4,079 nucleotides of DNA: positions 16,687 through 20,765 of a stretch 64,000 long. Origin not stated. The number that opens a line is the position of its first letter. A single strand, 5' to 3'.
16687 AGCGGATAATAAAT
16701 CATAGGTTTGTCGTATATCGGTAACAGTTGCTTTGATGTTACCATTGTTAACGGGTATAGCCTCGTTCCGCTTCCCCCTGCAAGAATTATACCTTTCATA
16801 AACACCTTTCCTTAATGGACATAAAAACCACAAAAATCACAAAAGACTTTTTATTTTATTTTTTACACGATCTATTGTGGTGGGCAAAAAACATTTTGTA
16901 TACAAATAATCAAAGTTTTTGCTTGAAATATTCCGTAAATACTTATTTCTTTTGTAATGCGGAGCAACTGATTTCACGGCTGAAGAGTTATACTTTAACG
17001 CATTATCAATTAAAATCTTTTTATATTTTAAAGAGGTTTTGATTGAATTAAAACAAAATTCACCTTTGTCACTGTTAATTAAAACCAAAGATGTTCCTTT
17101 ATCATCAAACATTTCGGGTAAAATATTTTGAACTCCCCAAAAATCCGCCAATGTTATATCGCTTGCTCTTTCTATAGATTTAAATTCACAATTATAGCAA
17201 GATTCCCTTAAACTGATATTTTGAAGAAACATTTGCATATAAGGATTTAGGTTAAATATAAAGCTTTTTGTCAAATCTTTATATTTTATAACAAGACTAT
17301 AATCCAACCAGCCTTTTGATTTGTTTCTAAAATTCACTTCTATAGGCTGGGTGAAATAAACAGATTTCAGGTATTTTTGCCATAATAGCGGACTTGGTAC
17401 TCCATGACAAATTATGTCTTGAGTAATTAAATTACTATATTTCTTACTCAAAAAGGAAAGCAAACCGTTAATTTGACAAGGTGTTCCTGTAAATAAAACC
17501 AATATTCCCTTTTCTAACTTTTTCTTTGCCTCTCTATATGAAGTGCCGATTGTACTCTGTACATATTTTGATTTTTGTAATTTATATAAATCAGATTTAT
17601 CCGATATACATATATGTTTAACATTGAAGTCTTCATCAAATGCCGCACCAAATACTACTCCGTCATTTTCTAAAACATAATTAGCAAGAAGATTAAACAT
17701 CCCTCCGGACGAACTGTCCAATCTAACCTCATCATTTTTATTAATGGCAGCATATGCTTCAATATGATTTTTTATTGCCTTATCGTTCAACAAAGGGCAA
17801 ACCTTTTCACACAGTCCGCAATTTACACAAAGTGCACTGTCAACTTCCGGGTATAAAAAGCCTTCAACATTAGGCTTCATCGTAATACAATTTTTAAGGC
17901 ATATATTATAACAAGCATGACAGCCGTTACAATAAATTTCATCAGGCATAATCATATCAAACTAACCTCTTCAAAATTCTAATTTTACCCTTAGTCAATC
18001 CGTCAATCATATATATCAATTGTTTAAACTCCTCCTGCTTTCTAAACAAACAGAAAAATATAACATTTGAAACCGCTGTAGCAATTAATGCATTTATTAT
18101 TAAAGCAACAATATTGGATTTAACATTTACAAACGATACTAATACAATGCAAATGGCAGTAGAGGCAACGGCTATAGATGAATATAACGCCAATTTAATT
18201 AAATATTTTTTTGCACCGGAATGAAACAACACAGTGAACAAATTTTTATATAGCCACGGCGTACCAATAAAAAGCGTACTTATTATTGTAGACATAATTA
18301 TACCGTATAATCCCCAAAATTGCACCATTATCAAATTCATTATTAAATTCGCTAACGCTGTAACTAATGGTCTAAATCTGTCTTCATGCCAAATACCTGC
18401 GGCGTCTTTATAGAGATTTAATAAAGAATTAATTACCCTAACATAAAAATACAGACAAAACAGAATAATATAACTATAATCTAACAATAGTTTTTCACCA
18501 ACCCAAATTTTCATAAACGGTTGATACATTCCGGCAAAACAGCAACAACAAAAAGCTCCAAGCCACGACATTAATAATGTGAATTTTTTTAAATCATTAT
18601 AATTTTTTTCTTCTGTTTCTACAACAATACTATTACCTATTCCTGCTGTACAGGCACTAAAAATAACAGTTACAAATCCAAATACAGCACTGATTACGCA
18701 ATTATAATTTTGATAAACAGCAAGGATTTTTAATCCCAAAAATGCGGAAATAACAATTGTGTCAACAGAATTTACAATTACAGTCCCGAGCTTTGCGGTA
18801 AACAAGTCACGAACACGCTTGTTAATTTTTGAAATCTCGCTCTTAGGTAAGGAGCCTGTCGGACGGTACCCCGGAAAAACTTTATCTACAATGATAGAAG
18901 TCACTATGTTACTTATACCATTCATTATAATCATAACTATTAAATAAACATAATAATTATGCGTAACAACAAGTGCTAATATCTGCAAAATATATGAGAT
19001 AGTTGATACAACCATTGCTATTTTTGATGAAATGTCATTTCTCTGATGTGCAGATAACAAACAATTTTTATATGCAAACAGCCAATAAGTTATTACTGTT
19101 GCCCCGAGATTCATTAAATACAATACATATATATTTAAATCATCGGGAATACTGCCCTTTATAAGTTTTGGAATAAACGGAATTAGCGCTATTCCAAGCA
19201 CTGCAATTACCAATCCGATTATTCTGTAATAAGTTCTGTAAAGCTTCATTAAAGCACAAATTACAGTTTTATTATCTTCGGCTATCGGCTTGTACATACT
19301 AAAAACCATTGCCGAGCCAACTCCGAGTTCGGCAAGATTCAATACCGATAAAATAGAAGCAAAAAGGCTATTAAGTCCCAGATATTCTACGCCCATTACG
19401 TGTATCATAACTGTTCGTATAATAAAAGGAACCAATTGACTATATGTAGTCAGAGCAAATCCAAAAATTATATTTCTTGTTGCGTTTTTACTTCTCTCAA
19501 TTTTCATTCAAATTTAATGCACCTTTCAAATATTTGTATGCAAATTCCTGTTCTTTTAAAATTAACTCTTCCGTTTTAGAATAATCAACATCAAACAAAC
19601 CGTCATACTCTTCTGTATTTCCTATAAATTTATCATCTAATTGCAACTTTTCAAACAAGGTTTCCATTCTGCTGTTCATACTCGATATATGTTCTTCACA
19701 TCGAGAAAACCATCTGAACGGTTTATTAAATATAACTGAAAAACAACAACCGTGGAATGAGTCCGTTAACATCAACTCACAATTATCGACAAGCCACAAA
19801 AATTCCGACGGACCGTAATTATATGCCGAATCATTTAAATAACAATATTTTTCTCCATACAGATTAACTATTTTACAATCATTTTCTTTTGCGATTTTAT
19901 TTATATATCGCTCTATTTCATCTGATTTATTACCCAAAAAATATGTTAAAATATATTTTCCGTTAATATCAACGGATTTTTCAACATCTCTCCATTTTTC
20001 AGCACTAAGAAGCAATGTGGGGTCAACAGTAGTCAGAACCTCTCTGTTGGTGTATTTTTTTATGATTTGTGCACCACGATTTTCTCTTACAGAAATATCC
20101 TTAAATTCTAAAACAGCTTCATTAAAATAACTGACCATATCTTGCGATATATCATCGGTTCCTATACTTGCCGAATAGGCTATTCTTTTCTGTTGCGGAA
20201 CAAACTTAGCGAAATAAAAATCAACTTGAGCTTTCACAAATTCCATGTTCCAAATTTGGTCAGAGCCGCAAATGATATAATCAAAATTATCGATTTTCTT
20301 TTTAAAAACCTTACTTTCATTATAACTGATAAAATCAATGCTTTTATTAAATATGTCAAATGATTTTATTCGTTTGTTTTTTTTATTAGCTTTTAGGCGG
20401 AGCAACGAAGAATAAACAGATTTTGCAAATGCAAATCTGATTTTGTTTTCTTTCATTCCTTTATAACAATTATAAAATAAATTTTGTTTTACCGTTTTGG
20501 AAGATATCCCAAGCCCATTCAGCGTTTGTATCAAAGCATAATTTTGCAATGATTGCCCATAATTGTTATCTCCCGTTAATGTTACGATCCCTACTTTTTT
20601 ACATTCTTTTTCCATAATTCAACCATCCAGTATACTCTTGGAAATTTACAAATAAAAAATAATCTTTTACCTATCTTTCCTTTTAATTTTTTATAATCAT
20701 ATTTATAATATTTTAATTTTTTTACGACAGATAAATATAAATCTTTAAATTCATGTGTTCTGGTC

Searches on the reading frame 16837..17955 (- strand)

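Call 53: search_protein_families(library=pfam, proteins=[window:16837-17955:-], max_evalue=0.00001)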
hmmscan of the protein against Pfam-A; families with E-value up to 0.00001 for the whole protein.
window:16837-17955:- (372 aa): 3 families
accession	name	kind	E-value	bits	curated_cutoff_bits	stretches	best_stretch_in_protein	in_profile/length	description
PF04432.18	FrhB_FdhB_C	-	9.3e-19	68.2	23.3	1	153-309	4-140/150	Coenzyme F420 hydrogenase/dehydrogenase, beta subunit C terminus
PF12838.12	Fer4_7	-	3.2e-08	34.4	27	1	9-54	2-49/52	4Fe-4S dicluster domain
PF04422.18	FrhB_FdhB_N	-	1e-07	32.4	22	1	67-135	1-72/78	Coenzyme F420 hydrogenase/dehydrogenase, beta subunit N-term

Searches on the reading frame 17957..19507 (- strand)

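Call 53: search_protein_families(library=pfam, proteins=[window:17957-19507:-], max_evalue=0.00001)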
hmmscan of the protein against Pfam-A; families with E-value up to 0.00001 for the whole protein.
window:17957-19507:- (516 aa): 1 family
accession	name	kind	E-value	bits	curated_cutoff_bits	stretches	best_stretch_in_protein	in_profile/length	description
PF01943.22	Polysacc_synt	-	1.1e-07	32.1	28.2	1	10-285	2-264/274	Polysaccharide biosynthesis protein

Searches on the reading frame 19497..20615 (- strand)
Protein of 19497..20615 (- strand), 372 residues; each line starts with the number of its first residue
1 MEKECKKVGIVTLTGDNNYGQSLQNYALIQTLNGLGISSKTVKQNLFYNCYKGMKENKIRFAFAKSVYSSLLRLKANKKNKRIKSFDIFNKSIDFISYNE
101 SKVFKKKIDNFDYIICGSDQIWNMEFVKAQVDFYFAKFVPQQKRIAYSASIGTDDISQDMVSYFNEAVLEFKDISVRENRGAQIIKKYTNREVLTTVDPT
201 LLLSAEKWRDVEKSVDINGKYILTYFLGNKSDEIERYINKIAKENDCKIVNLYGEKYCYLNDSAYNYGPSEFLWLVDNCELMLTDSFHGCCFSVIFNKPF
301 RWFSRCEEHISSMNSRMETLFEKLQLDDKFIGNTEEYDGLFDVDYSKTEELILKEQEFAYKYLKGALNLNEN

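Call 53: search_protein_families(library=pfam, proteins=[window:19497-20615:-], max_evalue=0.00001)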
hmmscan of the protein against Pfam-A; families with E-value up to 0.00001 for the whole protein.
window:19497-20615:- (372 aa): 1 family
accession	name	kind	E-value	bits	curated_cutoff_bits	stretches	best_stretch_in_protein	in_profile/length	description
PF04230.19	PS_pyruv_trans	-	8.5e-35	121.5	25.3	1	18-305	1-278/280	Polysaccharide pyruvyl transferase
